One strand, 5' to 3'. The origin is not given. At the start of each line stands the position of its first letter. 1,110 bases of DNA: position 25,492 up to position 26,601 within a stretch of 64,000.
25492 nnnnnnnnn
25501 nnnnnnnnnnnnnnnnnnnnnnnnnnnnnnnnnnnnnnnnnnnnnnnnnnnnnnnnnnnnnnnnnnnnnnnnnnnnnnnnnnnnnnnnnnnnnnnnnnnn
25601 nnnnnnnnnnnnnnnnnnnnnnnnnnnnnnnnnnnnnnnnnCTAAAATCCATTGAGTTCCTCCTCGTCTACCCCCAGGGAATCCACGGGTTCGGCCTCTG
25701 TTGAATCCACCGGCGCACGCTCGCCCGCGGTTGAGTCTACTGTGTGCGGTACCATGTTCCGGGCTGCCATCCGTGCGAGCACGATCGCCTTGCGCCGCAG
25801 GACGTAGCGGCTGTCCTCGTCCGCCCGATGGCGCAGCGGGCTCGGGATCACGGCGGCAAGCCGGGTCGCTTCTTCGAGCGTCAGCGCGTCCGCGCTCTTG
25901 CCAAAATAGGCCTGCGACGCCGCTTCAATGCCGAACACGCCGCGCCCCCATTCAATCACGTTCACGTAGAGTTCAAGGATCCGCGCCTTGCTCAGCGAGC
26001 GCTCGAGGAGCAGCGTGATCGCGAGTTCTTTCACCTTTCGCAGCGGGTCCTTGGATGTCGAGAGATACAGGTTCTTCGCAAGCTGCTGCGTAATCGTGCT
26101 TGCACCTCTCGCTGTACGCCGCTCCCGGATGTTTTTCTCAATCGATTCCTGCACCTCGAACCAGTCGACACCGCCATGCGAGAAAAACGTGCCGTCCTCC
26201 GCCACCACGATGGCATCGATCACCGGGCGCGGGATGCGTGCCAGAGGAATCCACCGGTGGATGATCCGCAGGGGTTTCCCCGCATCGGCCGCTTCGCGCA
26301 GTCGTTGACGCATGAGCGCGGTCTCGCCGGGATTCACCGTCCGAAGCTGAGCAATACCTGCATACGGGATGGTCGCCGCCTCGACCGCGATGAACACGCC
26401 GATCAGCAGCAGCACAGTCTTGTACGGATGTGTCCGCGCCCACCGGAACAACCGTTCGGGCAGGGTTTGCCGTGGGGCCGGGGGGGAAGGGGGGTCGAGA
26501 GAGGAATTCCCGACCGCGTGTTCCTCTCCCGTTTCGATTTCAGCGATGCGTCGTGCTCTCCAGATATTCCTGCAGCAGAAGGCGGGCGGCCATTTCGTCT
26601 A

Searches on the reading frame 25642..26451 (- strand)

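Call 42: search_protein_families(library=pfam, proteins=[window:25642-26451:-], max_evalue=0.00001)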
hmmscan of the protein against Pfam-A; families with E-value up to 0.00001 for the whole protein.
window:25642-26451:- (269 aa): 1 family
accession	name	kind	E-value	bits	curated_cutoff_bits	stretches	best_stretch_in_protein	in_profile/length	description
PF00912.28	Transgly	-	6.7e-53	179.2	27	1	65-228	14-177/178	Transglycosylase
